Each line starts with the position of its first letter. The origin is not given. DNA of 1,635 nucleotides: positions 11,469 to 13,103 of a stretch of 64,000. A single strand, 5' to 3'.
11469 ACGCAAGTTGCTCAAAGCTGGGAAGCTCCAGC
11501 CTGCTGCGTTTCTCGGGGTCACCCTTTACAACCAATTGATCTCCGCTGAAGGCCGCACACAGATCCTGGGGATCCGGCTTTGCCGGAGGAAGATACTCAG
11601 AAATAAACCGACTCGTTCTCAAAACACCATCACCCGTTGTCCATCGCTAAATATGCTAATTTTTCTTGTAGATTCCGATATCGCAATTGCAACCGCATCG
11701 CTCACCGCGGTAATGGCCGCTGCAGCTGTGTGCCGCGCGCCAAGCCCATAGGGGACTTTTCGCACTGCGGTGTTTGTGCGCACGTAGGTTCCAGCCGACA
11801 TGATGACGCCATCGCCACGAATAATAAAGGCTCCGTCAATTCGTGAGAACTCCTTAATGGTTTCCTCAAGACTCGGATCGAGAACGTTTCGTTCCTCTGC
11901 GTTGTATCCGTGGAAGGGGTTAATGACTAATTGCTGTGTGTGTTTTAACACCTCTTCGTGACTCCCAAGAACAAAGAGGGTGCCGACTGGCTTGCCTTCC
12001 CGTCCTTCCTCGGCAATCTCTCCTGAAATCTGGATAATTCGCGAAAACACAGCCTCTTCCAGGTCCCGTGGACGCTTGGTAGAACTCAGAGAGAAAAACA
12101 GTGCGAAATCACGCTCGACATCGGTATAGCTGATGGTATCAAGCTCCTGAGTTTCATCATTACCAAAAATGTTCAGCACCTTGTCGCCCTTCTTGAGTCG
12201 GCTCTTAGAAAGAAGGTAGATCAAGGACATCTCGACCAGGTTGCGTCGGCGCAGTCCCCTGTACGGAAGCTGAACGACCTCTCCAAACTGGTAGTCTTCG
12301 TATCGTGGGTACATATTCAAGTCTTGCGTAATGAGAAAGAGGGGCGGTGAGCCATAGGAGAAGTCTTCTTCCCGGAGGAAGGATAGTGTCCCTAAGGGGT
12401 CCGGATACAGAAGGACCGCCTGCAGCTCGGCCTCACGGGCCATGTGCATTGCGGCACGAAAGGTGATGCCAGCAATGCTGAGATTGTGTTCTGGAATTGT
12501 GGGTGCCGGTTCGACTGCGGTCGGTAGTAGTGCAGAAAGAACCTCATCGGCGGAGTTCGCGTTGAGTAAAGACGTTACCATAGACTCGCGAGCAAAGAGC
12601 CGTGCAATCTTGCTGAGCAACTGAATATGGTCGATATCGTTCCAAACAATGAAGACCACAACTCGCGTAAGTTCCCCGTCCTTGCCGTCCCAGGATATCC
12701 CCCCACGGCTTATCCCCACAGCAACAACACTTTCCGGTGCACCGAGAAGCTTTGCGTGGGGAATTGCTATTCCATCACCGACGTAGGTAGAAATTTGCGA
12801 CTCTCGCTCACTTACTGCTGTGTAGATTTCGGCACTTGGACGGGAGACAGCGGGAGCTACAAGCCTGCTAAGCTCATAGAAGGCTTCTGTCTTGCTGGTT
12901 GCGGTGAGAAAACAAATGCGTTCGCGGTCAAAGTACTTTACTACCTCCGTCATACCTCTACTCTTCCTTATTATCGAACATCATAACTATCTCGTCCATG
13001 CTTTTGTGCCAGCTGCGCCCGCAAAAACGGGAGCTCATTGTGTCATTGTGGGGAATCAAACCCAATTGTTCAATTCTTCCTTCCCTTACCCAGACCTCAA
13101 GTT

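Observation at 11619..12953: Diadenylate cyclase with an N-terminal PTS EIIA input domain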

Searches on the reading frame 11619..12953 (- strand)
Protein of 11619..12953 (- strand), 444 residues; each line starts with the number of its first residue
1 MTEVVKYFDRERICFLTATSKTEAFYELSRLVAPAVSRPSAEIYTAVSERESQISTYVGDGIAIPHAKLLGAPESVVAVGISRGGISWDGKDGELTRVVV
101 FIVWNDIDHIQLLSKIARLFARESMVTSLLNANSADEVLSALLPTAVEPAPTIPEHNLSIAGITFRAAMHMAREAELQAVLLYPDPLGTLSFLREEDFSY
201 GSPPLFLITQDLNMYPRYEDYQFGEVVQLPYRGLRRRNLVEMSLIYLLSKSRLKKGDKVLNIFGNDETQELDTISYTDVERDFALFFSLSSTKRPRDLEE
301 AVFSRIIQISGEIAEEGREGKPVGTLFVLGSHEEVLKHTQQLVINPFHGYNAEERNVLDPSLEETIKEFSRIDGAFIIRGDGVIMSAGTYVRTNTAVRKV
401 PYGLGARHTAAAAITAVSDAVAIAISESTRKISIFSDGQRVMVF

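Call 3: search_protein_families(library=pfam, proteins=[window:11619-12953:-], max_evalue=1)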
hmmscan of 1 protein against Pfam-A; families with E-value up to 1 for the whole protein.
window:11619-12953:- (444 aa): 3 families
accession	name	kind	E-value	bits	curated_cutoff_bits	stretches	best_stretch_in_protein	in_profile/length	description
PF00359.27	PTS_EIIA_2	-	2.7e-24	86.2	27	1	7-142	2-141/144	Phosphoenolpyruvate-dependent sugar phosphotransferase system, EIIA 2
PF02457.21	DAC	-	2e-22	79.4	27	1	314-439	3-118/119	DisA bacterial checkpoint controller nucleotide-binding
PF21755.2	DacZ_P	-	0.11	12.6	27.4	1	226-281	64-119/125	Probable sensor domain DacZ_P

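Call 4: search_protein_families(library=ncbifam, proteins=[window:11619-12953:-], max_evalue=1)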
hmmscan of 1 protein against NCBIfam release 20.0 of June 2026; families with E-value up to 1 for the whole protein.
window:11619-12953:- (444 aa): 14 families
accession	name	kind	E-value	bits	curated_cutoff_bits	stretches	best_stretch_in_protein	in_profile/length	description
NF041371.1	Diadnylcyc_Halo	equivalog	2.3e-33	115.7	430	1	223-442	50-263/270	diadenylate cyclase DacZ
TIGR00848.1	fruA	subfamily_domain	2.8e-16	59.6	103.5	1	16-129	11-129/129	fructose PTS transporter subunit IIA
TIGR01419.1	nitro_reg_IIA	equivalog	2.1e-14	53.6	138.7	1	16-139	15-140/145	PTS IIA-like nitrogen regulatory protein PtsN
NF007293.0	PRK09765.1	equivalog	1.7e-11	43.4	763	1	17-151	18-158/639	PTS 2-O-a-mannosyl-D-glycerate transporter subunit IIABC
NF011663.0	PRK15083.1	subfamily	1e-10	40.3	589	1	18-142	508-634/639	PTS mannitol transporter subunit IICBA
NF008319.0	PRK11109.1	equivalog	1.7e-10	40.7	302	1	47-142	43-139/376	fused PTS fructose transporter subunit IIA/HPr protein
NF008145.0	PRK10896.1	equivalog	3.5e-09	36.6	221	1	18-139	25-150/161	PTS IIA-like nitrogen regulatory protein PtsN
NF007389.0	PRK09913.1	equivalog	4.6e-09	36.4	151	1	43-142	41-142/148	PTS fructose transporter subunit IIA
NF038327.1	c-di-AMP_CdaM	exception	7.5e-09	35.4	225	1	367-439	103-173/196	diadenylate cyclase CdaM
TIGR00159.1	TIGR00159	equivalog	3.8e-08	32.9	188.8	1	373-438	169-231/254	diadenylate cyclase CdaA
NF038328.1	c-di-AMP_CdaS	exception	5.8e-08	32.5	225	1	373-439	122-186/191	sporulation-specific diadenylate cyclase CdaS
NF010351.0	PRK13779.1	equivalog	5.4e-07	28.8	766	1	48-160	44-155/503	bifunctional PTS system fructose-specific transporter subunit IIA/HPr protein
NF010009.0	PRK13482.1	equivalog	2.9e-06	26.7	201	1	364-442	63-140/357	DNA integrity scanning diadenylate cyclase DisA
NF007358.0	PRK09854.1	equivalog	0.11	12.6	192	1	59-137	60-139/147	PTS mannitol transporter subunit IIA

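Call 5: search_solved_structures(query=window:11619-12953:-, max_evalue=1, show_alignments=3)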
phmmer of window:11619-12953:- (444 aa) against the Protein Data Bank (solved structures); distinct sequences matched with E-value up to 1: 25.
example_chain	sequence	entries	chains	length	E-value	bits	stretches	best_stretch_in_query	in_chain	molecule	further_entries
2a0j_A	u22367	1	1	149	2.8e-11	46.2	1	18-142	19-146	PTS system, nitrogen regulatory IIA protein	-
1a3a_A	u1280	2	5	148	3.1e-08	36.1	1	32-142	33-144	MANNITOL-SPECIFIC EII | PTS SYSTEM, MANNITOL-SPECIFIC IIABC COMPONENT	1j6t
1a6j_A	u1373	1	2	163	1.4e-07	34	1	18-143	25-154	NITROGEN REGULATORY IIA PROTEIN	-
2few_A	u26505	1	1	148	3.7e-07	32.6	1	32-142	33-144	PTS system mannitol-specific EIICBA component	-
3oxp_A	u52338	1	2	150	9.5e-07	31.2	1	53-142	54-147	Phosphotransferase enzyme II, A component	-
6gyw_A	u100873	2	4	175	1.9e-06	30.2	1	372-439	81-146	Diadenylate cyclase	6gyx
6gyy_A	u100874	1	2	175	2.3e-06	29.9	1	372-439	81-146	Diadenylate cyclase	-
8ofo_AAA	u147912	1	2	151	7.8e-06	28.2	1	372-439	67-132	Diadenylate cyclase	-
3urr_A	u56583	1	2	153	3.5e-05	26.1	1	14-125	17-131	PTS IIA-like nitrogen-regulatory protein PtsN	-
4gqx_A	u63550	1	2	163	4.3e-05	25.8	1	14-125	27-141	PTS IIA-like nitrogen-regulatory protein PtsN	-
6hvl_A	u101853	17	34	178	0.00012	24.3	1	372-439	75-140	Diadenylate cyclase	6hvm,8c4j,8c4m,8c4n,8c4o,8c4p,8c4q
4rv7_A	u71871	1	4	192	0.00014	24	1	372-439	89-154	Diadenylate cyclase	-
7dfx_A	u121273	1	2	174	0.00025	23.3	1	371-438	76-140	DAC domain-containing protein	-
7dg0_A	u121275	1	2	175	0.00025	23.2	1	371-438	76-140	DAC domain-containing protein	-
6hvn_A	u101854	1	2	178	0.00057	22.1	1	372-439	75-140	Diadenylate cyclase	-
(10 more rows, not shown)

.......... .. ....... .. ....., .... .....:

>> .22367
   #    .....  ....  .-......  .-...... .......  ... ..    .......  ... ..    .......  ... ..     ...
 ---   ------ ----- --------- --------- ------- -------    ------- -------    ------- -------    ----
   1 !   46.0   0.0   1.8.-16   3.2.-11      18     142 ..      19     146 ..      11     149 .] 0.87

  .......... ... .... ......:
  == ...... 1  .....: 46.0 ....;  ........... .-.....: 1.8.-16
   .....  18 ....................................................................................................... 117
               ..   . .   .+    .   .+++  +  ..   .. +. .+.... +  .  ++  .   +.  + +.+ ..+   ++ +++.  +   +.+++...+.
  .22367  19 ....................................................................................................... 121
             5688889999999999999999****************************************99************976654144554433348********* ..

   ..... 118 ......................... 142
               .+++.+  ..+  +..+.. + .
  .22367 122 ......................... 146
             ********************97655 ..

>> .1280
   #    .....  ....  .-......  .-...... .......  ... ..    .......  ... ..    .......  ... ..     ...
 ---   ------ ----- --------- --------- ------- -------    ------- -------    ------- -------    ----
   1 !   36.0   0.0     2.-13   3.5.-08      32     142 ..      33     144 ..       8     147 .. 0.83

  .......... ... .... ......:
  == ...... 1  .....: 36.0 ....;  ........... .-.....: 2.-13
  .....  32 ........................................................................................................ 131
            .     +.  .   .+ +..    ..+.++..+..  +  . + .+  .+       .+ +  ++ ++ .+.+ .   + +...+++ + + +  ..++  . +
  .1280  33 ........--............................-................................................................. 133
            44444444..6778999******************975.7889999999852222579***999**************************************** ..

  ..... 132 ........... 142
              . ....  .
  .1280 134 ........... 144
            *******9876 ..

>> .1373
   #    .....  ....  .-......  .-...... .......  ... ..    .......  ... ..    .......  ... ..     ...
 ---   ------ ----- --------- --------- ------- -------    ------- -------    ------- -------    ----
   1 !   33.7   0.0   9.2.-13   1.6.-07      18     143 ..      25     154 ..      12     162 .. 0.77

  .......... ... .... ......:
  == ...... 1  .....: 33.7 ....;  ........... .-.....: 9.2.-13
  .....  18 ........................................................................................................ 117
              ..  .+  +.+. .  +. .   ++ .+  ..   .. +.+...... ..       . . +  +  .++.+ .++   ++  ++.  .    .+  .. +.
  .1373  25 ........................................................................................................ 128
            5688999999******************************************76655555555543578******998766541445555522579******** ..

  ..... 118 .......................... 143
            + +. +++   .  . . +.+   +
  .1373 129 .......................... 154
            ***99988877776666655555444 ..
